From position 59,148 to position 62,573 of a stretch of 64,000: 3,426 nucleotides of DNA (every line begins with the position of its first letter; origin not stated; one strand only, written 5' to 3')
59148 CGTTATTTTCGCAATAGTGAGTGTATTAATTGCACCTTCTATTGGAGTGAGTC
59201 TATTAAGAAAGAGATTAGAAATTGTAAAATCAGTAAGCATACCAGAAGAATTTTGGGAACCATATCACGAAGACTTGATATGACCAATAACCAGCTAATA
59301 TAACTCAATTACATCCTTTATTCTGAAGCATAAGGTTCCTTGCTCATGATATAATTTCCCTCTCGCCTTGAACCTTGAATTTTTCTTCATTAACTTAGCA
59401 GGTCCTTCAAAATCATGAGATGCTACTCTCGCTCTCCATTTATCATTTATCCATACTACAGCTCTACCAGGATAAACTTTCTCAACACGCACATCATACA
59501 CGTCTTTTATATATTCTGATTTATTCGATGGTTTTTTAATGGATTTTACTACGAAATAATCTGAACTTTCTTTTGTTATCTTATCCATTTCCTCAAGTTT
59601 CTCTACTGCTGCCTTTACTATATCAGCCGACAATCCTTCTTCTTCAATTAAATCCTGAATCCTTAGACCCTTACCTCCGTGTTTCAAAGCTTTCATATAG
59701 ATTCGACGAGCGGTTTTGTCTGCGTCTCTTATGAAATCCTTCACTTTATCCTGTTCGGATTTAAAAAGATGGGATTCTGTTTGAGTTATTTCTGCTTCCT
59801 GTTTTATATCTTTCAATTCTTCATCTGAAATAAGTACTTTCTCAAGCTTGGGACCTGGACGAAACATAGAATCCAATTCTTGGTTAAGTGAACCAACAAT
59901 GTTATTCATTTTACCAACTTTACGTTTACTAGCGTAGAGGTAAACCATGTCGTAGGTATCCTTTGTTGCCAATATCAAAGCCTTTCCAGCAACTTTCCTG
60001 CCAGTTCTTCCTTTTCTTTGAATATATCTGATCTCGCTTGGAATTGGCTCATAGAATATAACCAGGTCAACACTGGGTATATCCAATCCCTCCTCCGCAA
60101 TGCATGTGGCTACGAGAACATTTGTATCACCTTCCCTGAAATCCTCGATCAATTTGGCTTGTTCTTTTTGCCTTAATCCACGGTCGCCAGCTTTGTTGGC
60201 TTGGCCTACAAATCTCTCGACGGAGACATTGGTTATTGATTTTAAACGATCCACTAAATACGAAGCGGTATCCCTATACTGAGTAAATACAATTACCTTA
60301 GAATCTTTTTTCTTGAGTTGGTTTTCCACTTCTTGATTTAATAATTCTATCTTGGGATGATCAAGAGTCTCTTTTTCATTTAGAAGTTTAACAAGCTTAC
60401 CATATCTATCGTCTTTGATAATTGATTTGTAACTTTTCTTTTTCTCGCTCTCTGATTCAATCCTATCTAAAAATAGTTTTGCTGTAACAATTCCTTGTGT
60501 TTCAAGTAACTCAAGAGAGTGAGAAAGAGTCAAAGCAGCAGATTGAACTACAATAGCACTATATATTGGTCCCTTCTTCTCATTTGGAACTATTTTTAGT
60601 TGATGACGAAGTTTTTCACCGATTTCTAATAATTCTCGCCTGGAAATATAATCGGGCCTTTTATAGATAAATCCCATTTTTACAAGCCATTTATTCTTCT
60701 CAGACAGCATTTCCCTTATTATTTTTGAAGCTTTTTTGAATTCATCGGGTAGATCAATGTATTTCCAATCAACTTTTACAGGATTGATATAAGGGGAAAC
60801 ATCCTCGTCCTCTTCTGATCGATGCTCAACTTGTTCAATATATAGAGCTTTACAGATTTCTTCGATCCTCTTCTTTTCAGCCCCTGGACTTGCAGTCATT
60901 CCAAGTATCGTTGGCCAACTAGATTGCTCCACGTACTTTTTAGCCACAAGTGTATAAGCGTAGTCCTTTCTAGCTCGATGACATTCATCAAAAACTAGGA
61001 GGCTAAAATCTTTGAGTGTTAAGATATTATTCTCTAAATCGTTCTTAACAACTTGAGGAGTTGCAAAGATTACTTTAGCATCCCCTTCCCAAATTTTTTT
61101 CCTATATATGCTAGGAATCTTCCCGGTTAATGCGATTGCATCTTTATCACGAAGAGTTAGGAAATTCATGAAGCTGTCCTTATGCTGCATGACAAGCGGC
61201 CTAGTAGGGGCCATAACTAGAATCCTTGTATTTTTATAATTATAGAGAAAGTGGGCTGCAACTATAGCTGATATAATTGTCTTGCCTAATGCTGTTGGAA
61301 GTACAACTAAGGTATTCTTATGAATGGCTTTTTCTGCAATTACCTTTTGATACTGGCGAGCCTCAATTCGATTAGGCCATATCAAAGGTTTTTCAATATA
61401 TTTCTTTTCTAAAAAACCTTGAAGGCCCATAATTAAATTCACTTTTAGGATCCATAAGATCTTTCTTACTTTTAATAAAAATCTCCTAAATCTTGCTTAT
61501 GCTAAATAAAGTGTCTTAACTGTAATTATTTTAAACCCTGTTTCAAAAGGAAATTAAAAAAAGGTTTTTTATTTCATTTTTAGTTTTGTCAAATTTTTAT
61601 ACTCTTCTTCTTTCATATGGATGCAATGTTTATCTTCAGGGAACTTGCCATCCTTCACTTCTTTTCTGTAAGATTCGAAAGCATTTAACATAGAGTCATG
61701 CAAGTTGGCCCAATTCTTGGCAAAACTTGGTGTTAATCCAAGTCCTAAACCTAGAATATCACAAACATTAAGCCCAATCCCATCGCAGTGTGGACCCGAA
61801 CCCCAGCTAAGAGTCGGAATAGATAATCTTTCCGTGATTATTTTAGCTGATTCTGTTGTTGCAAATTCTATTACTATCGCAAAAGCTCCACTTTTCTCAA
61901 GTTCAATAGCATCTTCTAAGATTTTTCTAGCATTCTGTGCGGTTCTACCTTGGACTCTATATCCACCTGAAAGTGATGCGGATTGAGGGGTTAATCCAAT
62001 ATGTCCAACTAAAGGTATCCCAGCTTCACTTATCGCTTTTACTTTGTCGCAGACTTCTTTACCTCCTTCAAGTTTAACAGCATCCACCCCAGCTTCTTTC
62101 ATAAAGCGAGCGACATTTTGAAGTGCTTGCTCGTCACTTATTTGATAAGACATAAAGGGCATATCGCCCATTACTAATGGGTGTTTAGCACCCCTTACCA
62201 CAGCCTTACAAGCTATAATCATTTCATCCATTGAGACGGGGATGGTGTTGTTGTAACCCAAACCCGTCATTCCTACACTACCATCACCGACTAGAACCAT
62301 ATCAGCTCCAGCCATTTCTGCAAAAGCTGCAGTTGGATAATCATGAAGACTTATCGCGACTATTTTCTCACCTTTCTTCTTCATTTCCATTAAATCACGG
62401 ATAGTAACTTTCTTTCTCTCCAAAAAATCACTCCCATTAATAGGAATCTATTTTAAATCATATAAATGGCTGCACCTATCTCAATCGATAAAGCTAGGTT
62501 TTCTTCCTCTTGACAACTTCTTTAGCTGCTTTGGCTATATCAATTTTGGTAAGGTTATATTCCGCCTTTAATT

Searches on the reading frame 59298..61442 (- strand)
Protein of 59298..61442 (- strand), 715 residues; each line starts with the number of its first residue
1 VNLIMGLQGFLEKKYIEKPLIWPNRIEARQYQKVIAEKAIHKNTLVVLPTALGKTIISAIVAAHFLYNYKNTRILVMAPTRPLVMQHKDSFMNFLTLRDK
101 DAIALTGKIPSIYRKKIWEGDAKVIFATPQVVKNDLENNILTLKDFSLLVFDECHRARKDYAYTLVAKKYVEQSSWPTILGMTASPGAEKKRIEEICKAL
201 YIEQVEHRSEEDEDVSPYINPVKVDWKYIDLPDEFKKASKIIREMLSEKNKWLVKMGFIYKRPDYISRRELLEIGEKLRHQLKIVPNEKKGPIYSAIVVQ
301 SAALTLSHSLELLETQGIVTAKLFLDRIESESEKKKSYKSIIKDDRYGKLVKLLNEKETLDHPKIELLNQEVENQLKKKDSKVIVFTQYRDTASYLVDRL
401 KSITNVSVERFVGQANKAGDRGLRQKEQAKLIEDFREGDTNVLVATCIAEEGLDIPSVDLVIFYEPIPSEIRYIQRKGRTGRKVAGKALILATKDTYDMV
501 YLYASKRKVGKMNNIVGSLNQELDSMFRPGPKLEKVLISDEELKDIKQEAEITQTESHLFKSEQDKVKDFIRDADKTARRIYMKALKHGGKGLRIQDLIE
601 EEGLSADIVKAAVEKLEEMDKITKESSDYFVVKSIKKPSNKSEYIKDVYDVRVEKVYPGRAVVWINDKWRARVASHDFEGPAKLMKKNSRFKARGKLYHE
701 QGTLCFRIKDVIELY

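Call 22: search_protein_families(library=pfam, proteins=[window:59298-61442:-], max_evalue=0.001)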
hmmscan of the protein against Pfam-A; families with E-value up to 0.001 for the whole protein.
window:59298-61442:- (715 aa): 6 families
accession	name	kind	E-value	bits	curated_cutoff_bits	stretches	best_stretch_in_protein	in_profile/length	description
PF00271.37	Helicase_C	-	1.6e-25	90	23.5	1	364-482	2-108/110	Helicase conserved C-terminal domain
PF04851.21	ResIII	-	1.3e-22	80.9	22.5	1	26-186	2-162/164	Type III restriction enzyme, res subunit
PF00270.35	DEAD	-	2.7e-21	76.5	26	1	31-189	3-163/167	DEAD/DEAH box helicase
PF21210.2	RNA_helicase_helical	-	1.8e-13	51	27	1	243-351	1-107/108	Putative ATP-dependent RNA helicase, helical bundle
PF18766.7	SWI2_SNF2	-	0.00015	22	26.7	1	50-192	27-161/221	SWI2/SNF2 ATPase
PF22590.2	Cas3-like_C_2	-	0.00028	21.6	27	0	422-483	42-104/106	CRISPR-associated nuclease/helicase Cas3, C-terminal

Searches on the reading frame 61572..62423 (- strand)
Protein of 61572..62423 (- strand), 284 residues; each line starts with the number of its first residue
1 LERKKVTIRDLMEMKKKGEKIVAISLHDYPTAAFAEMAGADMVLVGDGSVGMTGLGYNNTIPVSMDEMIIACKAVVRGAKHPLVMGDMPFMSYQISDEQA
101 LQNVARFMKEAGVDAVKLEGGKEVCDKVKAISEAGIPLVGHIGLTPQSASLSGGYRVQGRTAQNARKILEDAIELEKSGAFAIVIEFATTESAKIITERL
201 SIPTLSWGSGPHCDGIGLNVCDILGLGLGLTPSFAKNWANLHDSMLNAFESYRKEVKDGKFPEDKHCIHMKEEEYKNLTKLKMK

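Call 22: search_protein_families(library=pfam, proteins=[window:61572-62423:-], max_evalue=0.001)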
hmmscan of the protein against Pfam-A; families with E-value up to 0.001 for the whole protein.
window:61572-62423:- (284 aa): 2 families
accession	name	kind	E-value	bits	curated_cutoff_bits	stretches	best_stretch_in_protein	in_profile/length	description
PF02548.21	Pantoate_transf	-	9.5e-98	327.2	28.7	1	5-263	1-258/259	Ketopantoate hydroxymethyltransferase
PF13714.12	PEP_mutase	-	0.00011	22.3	31.5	1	13-123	3-109/240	Phosphoenolpyruvate phosphomutase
